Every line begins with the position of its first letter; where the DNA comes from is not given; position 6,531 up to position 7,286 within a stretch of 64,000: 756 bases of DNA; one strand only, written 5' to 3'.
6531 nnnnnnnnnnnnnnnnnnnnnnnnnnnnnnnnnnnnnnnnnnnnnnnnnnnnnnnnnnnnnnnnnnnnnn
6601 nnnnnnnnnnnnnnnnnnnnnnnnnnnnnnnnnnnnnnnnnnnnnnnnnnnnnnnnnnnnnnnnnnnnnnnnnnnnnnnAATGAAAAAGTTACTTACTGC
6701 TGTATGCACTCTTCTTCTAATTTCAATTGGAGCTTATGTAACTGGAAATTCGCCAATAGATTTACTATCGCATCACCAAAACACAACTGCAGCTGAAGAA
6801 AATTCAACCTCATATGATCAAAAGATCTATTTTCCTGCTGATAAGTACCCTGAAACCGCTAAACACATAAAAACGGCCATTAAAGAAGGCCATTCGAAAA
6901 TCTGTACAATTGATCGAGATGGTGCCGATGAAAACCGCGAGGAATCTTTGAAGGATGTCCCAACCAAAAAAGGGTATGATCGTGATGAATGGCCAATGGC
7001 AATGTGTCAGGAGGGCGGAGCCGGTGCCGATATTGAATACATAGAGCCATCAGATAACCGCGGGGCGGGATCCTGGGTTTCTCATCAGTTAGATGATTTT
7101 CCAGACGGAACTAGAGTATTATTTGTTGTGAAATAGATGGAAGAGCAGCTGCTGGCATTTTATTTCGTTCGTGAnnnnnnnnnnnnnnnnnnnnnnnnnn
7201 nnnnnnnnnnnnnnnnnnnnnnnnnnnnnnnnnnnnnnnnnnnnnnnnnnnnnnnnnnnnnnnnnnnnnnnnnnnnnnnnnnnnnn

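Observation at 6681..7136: Two NucA/NucB-family secreted DNases on a conjugative element (second copy at 37255-37758)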

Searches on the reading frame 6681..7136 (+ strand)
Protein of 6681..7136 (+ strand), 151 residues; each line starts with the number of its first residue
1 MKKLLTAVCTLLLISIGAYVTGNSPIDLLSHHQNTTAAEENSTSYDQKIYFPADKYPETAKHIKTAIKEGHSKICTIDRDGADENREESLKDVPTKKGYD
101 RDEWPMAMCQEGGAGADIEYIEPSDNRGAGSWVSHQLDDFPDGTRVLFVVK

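Call 3: search_protein_families(library=pfam, proteins=[window:6681-7136:+], max_evalue=0.01)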
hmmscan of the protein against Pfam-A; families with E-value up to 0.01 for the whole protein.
window:6681-7136:+ (151 aa): 1 family
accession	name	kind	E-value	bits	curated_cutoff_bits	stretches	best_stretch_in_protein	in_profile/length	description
PF14040.12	DNase_NucA_NucB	-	3.2e-05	24.8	23.8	1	79-135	28-84/100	Deoxyribonuclease NucA/NucB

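Call 5: search_solved_structures(query=window:6681-7133:+, show_alignments=2, max_evalue=0.01)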
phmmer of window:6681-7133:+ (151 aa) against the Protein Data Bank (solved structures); distinct sequences matched with E-value up to 0.01: 3.
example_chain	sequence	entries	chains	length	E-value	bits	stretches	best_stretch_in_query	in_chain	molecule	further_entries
6ejs_A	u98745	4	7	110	1.7e-48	167.7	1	44-150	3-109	Nuclease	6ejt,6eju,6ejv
5omt_A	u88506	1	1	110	6.3e-48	165.8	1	44-150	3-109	NucB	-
9fj7_AAA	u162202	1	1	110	1.2e-47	164.9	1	44-150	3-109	Nuclease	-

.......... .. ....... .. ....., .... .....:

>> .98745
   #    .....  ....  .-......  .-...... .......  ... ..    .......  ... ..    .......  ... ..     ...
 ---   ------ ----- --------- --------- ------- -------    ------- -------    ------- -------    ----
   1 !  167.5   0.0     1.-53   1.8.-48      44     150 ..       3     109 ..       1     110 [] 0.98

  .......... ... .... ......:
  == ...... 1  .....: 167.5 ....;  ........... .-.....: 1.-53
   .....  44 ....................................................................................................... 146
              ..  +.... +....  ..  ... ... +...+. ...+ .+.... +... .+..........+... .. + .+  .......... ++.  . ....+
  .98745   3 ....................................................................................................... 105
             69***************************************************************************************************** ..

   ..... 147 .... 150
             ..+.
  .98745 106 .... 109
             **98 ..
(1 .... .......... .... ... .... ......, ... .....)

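Call 10: search_dna_similar(query=window:6681-7133:+, collection=plasmids, mode=protein, max_rows=60)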
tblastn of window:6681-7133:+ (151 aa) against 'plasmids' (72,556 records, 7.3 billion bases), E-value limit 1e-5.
Records with a match: 93; places in all: 99; records where one place covers at least 80% of the query: 50.
Best place of each record, by identity: >=99% 4; 80-90% 1; 60-80% 27; <60% 61.
By first word of the organism name: Bacillus 67; Paenibacillus 6; Burkholderia 6; Priestia 5; Leptospira 3; Photobacterium 2; Clostridium 2; Klebsiella 1; Rahnella 1.
By predicted mobility (MOB-suite, as given by PLSDB): non-mobilizable 60; mobilizable 24; conjugative 9.
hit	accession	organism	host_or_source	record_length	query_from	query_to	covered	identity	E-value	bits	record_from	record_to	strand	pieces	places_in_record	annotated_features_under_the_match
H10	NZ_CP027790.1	Bacillus licheniformis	Cell culture,Manure compost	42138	1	151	100%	100.0%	9e-99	317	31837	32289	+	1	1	NucA/NucB deoxyribonuclease domain-containing protein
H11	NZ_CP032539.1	Bacillus licheniformis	Cell culture,Maotai Daqu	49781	1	151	100%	100.0%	9e-99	317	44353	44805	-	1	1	NucA/NucB deoxyribonuclease domain-containing protein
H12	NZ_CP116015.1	Bacillus velezensis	cell culture,Ganjang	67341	1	151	100%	100.0%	9e-99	317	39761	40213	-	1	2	NucA/NucB deoxyribonuclease domain-containing protein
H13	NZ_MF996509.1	Bacillus glycinifermentans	-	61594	1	151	100%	99.3%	6e-98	315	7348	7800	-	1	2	NucA/NucB deoxyribonuclease domain-containing protein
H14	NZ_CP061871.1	Bacillus subtilis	cell culture,tobacco leaf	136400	1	151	100%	63.0%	1e-56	196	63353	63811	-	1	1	NucA/NucB deoxyribonuclease domain-containing protein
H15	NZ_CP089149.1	Bacillus subtilis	single cell,Nuruk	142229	1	151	100%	63.0%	1e-56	196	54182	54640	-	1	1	NucA/NucB deoxyribonuclease domain-containing protein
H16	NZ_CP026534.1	Bacillus velezensis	soybean,P\Prokaryote,fermented food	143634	1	151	100%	63.0%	1e-56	196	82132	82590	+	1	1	NucA/NucB deoxyribonuclease domain-containing protein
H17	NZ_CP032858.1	Bacillus subtilis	cell culture,Cheonggukjang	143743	1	151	100%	63.0%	1e-56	196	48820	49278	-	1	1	NucA/NucB deoxyribonuclease domain-containing protein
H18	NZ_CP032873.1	Bacillus subtilis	cell culture,Cheonggukjang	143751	1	151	100%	63.0%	1e-56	196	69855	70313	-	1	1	NucA/NucB deoxyribonuclease domain-containing protein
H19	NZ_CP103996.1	Bacillus subtilis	cell culture,Doenjang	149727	1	151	100%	63.0%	1e-56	196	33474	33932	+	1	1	NucA/NucB deoxyribonuclease domain-containing protein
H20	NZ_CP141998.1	Bacillus subtilis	single cell,fermented soybean food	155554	1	151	100%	63.0%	1e-56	196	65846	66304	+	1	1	NucA/NucB deoxyribonuclease domain-containing protein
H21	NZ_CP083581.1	Bacillus sp. PM8313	Pagrus major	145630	1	151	100%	62.7%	2e-54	190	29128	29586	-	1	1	NucA/NucB deoxyribonuclease domain-containing protein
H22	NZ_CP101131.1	Bacillus sp. KRF7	Sebastes schlegelii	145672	1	151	100%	62.7%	2e-54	190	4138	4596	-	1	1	NucA/NucB deoxyribonuclease domain-containing protein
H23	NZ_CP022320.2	Bacillus altitudinis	whole organism,air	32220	26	150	83%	70.9%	8e-55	191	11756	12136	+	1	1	NucA/NucB deoxyribonuclease domain-containing protein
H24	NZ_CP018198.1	Bacillus safensis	single cell,marine sponge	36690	26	150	83%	70.9%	8e-55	191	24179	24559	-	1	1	NucA/NucB deoxyribonuclease domain-containing protein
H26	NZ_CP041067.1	Priestia megaterium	cell culture,soil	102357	10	151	94%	61.3%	4e-53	186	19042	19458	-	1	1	NucA/NucB deoxyribonuclease domain-containing protein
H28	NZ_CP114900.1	Bacillus subtilis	yak,whole organism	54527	41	151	74%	76.6%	7e-54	189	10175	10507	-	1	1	NucA/NucB deoxyribonuclease domain-containing protein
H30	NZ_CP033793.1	Bacillus sp. FDAARGOS_527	Homo sapiens,Broviac blood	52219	7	151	96%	54.4%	1e-44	162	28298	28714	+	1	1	NucA/NucB deoxyribonuclease domain-containing protein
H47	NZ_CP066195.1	Bacillus cytotoxicus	Whole organism,Potato flake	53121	2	151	99%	49.3%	6e-42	154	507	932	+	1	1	NucA/NucB deoxyribonuclease domain-containing protein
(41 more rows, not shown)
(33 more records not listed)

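Call 30: find_homologous_proteins(query=window:6681-7133:+, max_evalue=1e-10)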
Query window:6681-7133:+ (151 aa): 979 proteins with E <= 1e-10 among 1047 candidates; the best 120 are listed.
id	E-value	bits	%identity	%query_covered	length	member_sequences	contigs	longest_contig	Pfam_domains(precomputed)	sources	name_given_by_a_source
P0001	5.9e-98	343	100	100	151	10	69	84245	-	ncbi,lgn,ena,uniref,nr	ncbi:NucA/NucB deoxyribonuclease domain-containing protein [Bacillus velezensis]|uniref:NucA/NucB de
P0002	3.1e-59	217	66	99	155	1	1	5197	PF14040.12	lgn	-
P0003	2.1e-56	208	61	99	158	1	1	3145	-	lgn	-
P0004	2.4e-56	208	64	100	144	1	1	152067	PF14040.12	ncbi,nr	ncbi:DNA-entry nuclease [Priestia megaterium]|nr:DNA-entry nuclease [Priestia megaterium]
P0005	2.7e-56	208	70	83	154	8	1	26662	-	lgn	-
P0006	8.5e-56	206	60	100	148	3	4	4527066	-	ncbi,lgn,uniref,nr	ncbi:NucA/NucB deoxyribonuclease domain-containing protein [Bacillus swezeyi]|uniref:NucA/NucB deoxy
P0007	1.1e-55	206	71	83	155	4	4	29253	-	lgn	-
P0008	1.8e-55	205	64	93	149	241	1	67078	-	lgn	-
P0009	1.5e-54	202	59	100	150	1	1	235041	-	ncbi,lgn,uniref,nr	ncbi:NucA/NucB deoxyribonuclease domain-containing protein [Bacillus haynesii]|uniref:NucA/NucB deox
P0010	1.9e-54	202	59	100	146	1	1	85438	PF14040.12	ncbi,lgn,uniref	ncbi:NucA/NucB deoxyribonuclease domain-containing protein [Bacillus paralicheniformis]|uniref:NucA/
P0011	2.1e-54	202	67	83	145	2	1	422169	-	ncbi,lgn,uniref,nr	ncbi:DNA-entry nuclease [Bacillus mojavensis]|uniref:DNA-entry nuclease n=1 Tax=Bacillus mojavensis 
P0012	2.2e-54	201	79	70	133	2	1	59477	-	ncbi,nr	ncbi:NucA/NucB deoxyribonuclease domain-containing protein [Bacillus atrophaeus]|nr:NucA/NucB deoxyr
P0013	3.0e-54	201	59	100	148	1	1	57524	-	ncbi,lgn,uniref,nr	ncbi:NucA/NucB deoxyribonuclease domain-containing protein [Bacillus haynesii]|uniref:NucA/NucB deox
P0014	3.6e-54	201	76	74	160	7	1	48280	-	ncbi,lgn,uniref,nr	ncbi:endonuclease [Bacillus subtilis]|uniref:Endonuclease n=1 Tax=Bacillus subtilis TaxID=1423 RepID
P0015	8.0e-54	200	63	99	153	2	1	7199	PF14040.12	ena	-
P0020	2.0e-53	198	67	83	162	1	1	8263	PF14040.12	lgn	-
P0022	4.3e-53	197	71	79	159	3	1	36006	PF14040.12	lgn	-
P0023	4.5e-53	197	69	84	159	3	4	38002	PF14040.12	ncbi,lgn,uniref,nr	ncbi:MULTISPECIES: NucA/NucB deoxyribonuclease domain-containing protein [Bacillus]|uniref:NucA/NucB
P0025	7.2e-53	197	78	72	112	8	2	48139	PF14040.12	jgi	-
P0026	8.8e-53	196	62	100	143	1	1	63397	PF14040.12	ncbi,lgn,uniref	ncbi:NucA/NucB deoxyribonuclease domain-containing protein [Paenibacillus sp. MMO-177]|uniref:NucA/N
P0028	2.1e-52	195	66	79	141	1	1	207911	PF14040.12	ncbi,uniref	ncbi:NucA/NucB deoxyribonuclease domain-containing protein [Bacillus sp. NPDC077027]|uniref:NucA/Nuc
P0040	1.2e-51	193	69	82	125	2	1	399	PF14040.12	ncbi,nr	ncbi:DNA-entry nuclease [Klebsiella pneumoniae]|nr:DNA-entry nuclease [Klebsiella pneumoniae]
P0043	1.6e-51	192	61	99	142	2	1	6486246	PF14040.12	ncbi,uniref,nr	ncbi:NucA/NucB deoxyribonuclease domain-containing protein [Brevibacillus brevis]|uniref:DNA-entry n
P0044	1.8e-51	192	63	99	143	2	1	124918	PF14040.12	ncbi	ncbi:NucA/NucB deoxyribonuclease domain-containing protein [Heyndrickxia sporothermodurans]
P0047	2.9e-51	191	58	99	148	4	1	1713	PF14040.12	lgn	-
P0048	3.1e-51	191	62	99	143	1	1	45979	PF14040.12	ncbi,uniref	ncbi:NucA/NucB deoxyribonuclease domain-containing protein [Heyndrickxia sp. NPDC080065]|uniref:NucA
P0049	3.6e-51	191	61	99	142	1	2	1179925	PF14040.12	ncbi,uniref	ncbi:DNA-entry nuclease [Brevibacillus porteri]|uniref:NucA/NucB deoxyribonuclease domain-containing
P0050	3.7e-51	191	62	99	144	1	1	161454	PF14040.12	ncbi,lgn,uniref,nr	ncbi:NucA/NucB deoxyribonuclease domain-containing protein [Paenibacillus sp. YN15]|uniref:NucA/NucB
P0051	3.9e-51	191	59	99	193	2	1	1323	PF14040.12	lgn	-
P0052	4.0e-51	191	69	83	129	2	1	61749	PF14040.12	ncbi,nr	ncbi:NucA/NucB deoxyribonuclease domain-containing protein [Paenibacillus glycanilyticus]|nr:NucA/Nu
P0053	4.1e-51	191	68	74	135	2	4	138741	PF14040.12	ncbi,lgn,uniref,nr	ncbi:competence-specific nuclease [Bacillus phage SP8]|uniref:Competence-specific nuclease n=1 Tax=B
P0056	6.4e-51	190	68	74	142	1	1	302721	PF14040.12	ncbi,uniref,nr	ncbi:sporulation protein [Bacillus sp. 28A-2]|uniref:NucA/NucB deoxyribonuclease domain-containing p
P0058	6.4e-51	190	67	74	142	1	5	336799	PF14040.12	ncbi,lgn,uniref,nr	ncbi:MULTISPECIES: NucA/NucB deoxyribonuclease domain-containing protein [Bacillus]|uniref:Sporulati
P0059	7.5e-51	190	74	71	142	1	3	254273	PF14040.12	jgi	jgi:hypothetical protein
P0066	1.1e-50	189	60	100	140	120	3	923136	PF14040.12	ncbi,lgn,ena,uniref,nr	ncbi:NucA/NucB deoxyribonuclease domain-containing protein [Priestia megaterium]|uniref:NucA/NucB de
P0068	1.4e-50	189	60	99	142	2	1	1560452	PF14040.12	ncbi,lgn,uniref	ncbi:NucA/NucB deoxyribonuclease domain-containing protein [Brevibacillus porteri]|uniref:NucA/NucB 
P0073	3.1e-50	188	72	72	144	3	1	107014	PF14040.12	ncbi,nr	ncbi:NucA/NucB deoxyribonuclease domain-containing protein [Metabacillus sp. GX 13764]|nr:NucA/NucB 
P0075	3.3e-50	188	64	76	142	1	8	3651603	PF14040.12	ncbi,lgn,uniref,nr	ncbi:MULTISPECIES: NucA/NucB deoxyribonuclease domain-containing protein [Bacillus]|uniref:Sporulati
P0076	3.4e-50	188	59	100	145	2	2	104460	PF14040.12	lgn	-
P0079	4.0e-50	188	61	99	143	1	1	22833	PF14040.12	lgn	-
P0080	4.3e-50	188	59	100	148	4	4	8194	PF14040.12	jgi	jgi:hypothetical protein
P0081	4.6e-50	187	64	76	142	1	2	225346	PF14040.12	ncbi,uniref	ncbi:NucA/NucB deoxyribonuclease domain-containing protein [Bacillus sp. SIMBA_154]|uniref:NucA/NucB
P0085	6.4e-50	187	59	99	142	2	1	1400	PF14040.12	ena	-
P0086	6.9e-50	187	59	99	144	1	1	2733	PF14040.12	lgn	-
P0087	7.5e-50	187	59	99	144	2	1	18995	PF14040.12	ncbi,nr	ncbi:MAG: nucB [Paenibacillaceae bacterium]|nr:nucB [Paenibacillaceae bacterium]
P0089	7.8e-50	187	61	99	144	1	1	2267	PF14040.12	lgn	-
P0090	8.3e-50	187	66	74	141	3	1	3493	PF14040.12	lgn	-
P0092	9.0e-50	186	57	99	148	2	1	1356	PF14040.12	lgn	-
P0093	9.1e-50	186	74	74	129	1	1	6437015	PF14040.12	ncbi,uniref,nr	ncbi:DNA-entry nuclease [Brevibacillus formosus]|uniref:DNA-entry nuclease n=1 Tax=Brevibacillus for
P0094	9.1e-50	186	57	99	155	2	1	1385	PF14040.12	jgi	-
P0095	1.0e-49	186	60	100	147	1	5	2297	PF14040.12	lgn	-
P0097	1.3e-49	186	57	98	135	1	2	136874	PF14040.12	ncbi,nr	ncbi:hypothetical protein [Bacillus phage SPO1L1]|nr:hypothetical protein [Bacillus phage SPO1L1] WI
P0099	1.3e-49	186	62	99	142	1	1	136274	PF14040.12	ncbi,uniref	ncbi:NucA/NucB deoxyribonuclease domain-containing protein [Brevibacillus formosus]|uniref:NucA/NucB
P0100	1.4e-49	186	60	100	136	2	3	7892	PF14040.12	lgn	-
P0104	2.0e-49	185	59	99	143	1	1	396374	PF14040.12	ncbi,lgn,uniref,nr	ncbi:NucA/NucB deoxyribonuclease domain-containing protein [Brevibacillus sp. AG]|uniref:NucA/NucB d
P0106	2.1e-49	185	78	66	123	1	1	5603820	PF14040.12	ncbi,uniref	ncbi:NucA/NucB deoxyribonuclease domain-containing protein [Paenibacillus sp. FSL R10-2782]|uniref:N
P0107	2.2e-49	185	74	72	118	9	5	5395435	PF14040.12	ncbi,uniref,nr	ncbi:DNA-entry nuclease [Peribacillus simplex]|uniref:NucA/NucB deoxyribonuclease domain-containing 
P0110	2.4e-49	185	71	74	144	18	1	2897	PF14040.12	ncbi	-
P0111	2.4e-49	185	55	99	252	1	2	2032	PF14040.12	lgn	-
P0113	2.8e-49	185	78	66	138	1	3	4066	PF14040.12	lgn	-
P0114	2.8e-49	185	74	72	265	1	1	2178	PF14040.12,PF05901.17,PF07833.17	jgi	-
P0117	3.4e-49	185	58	100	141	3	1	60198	PF14040.12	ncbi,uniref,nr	ncbi:NucA/NucB deoxyribonuclease domain-containing protein [Paenibacillus sp. BK720]|uniref:NucA/Nuc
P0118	3.7e-49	184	59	99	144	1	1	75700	PF14040.12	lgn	-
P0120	3.9e-49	184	58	100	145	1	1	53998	PF14040.12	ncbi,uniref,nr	ncbi:NucA/NucB deoxyribonuclease domain-containing protein [Paenibacillus sp. BJ-4]|uniref:NucA/NucB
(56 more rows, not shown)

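Call 31: find_related_loci(query=window:6681-7133:+, collection=genome_contigs, flank=4000)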
Query window:6681-7133:+ (151 aa) in genome_contigs; peptide patterns used: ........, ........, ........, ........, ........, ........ (x = any residue, [..] = any of these).
600 stretches matched a pattern (row limit reached: there are more); 247 encode a relative of the query (tblastn E <= 1e-3); the best 80 are kept; 80 distinct loci.
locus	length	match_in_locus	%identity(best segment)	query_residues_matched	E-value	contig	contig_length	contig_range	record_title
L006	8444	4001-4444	59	1-151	4e-59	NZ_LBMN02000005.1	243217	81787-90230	Bacillus paralicheniformis strain KJ-16 contig_13, whole genome shotgun sequence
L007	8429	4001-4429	62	1-151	1e-58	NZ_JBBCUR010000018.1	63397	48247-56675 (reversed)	Paenibacillus sp. MMO-177 contig00018, whole genome shotgun sequence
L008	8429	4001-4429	62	1-150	1e-58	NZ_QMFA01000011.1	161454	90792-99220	Paenibacillus sp. YN15 scaffold11, whole genome shotgun sequence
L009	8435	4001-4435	60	1-151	3e-58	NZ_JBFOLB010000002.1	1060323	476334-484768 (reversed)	Paenibacillus xylanilyticus strain 179-F 6A4 NHS NODE_2_length_1060323_cov_83.837807, whole genome shotgun sequence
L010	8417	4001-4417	61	2-151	4e-58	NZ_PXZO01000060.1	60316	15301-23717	Brevibacillus porteri strain NRRL B-41110 contig_60, whole genome shotgun sequence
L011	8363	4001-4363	67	27-151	9e-58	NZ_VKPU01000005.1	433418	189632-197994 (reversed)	Bacillus mojavensis strain ATCC 51516 NODE_5_length_433418_cov_275.706909, whole genome shotgun sequence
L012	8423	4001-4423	64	1-151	2e-57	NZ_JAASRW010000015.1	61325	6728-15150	Paenibacillus lupini strain CECT 8235 Ga0372412_15, whole genome shotgun sequence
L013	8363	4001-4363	68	27-151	4e-57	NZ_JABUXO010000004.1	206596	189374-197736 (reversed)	Bacillus rugosus strain SPB7 NODE_10_length_206596_cov_76.220813, whole genome shotgun sequence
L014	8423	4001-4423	63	1-151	2e-57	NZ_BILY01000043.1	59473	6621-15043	Paenibacillus glycanilyticus NBRC 16618 PGL01S_CON00043, whole genome shotgun sequence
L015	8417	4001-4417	61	2-151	3e-57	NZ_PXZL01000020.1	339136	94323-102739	Brevibacillus formosus strain NRRL NRS-863 N863_contig_20, whole genome shotgun sequence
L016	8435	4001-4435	60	1-151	2e-57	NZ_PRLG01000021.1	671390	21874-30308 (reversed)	Paenibacillus illinoisensis strain E3 NODE_128_length_671350_cov_270.433777, whole genome shotgun sequence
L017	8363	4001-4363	68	27-151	4e-57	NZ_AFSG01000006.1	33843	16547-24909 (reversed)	Bacillus spizizenii DV1-B-1 gbs3c.contig.5, whole genome shotgun sequence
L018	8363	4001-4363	66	27-151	6e-57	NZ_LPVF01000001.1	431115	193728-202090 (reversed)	Bacillus halotolerans strain ATCC 25096 contig_1, whole genome shotgun sequence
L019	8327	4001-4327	72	42-150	9e-57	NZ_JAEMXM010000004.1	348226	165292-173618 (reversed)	Paenibacillus alkalitolerans strain YIM B00362 = KCTC 43272 Scaffold4, whole genome shotgun sequence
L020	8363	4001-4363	67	27-151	7e-57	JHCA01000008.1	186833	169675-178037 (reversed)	Bacillus stercoris strain D7XPN1 Contig00007, whole genome shotgun sequence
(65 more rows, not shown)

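Call 36: get_annotated_region(hit=H14, flank=6000)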
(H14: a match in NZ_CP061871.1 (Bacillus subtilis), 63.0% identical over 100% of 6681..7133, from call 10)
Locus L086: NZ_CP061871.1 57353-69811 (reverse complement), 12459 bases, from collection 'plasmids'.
description: Bacillus subtilis strain FX-1 plasmid unnamed1, complete sequence
organism: Bacillus subtilis (NCBI taxid 1423)
taxonomy: Bacteria; Bacillota; Bacilli; Bacillales; Bacillaceae; Bacillus; Bacillus subtilis
host: -; source: cell culture,tobacco leaf; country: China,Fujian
typing (MOB-suite, as given by PLSDB): non-mobilizable
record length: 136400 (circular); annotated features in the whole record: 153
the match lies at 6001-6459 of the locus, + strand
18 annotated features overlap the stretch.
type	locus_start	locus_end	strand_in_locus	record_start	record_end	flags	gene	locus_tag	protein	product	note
CDS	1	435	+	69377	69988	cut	-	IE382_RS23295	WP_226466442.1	hypothetical protein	-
CDS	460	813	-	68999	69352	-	-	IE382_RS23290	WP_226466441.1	hypothetical protein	-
CDS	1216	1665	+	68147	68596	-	-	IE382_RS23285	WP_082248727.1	JAB domain-containing protein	-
CDS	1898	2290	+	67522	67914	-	-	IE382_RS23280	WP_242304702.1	hypothetical protein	-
CDS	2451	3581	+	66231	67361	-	-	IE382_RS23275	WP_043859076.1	aspartate phosphatase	-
CDS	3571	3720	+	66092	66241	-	-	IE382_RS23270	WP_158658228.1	hypothetical protein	-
CDS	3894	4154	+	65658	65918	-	-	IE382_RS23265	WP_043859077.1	hypothetical protein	-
CDS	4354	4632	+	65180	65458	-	-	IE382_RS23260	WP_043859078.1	hypothetical protein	-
CDS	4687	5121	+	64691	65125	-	-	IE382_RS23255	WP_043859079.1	hypothetical protein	-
CDS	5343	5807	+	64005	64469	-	-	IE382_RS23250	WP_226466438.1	hypothetical protein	-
CDS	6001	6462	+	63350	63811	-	-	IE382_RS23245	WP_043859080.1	NucA/NucB deoxyribonuclease domain-containing protein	-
CDS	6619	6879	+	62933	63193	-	-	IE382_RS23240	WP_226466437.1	hypothetical protein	-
CDS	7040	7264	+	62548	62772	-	-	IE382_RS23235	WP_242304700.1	hypothetical protein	-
CDS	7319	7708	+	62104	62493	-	-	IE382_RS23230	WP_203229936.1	hypothetical protein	-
CDS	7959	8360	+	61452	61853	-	-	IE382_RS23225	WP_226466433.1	hypothetical protein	-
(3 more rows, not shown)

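Call 37: get_annotated_region(hit=H28, flank=6000)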
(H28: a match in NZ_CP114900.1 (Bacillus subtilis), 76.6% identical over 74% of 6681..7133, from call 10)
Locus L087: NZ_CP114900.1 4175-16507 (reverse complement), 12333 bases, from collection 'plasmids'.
description: Bacillus subtilis strain 1 plasmid unnamed1, complete sequence
organism: Bacillus subtilis (NCBI taxid 1423)
taxonomy: Bacteria; Bacillota; Bacilli; Bacillales; Bacillaceae; Bacillus; Bacillus subtilis
host: -; source: yak,whole organism; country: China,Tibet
typing (MOB-suite, as given by PLSDB): non-mobilizable
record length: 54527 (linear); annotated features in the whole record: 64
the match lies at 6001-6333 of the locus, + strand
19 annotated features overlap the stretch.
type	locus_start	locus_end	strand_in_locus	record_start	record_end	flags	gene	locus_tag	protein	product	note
CDS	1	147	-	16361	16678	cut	-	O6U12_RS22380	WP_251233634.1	hypothetical protein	-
CDS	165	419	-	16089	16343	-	-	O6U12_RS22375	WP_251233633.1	hypothetical protein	-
CDS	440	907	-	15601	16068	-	-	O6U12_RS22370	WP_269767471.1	hypothetical protein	-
CDS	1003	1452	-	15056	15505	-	-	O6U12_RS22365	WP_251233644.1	JAB domain-containing protein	-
CDS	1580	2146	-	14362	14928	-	-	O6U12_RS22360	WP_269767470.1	hypothetical protein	-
CDS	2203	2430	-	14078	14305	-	-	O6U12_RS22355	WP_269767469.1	hypothetical protein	-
CDS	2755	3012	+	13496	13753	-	-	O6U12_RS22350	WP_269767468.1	hypothetical protein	-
CDS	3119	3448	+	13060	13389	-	-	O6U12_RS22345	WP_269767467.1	DUF3846 domain-containing protein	-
CDS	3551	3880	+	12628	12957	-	-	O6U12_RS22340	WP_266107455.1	DUF3846 domain-containing protein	-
CDS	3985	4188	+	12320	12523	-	-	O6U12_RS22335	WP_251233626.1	hypothetical protein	-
CDS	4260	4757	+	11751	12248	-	-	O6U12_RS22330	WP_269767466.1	hypothetical protein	-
CDS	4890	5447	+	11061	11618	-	-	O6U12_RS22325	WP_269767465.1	helix-turn-helix domain-containing protein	-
CDS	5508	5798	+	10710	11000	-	-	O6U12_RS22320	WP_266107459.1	hypothetical protein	-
CDS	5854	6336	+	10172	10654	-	-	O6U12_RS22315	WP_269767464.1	NucA/NucB deoxyribonuclease domain-containing protein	-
CDS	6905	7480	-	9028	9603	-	-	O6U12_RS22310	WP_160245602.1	hypothetical protein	-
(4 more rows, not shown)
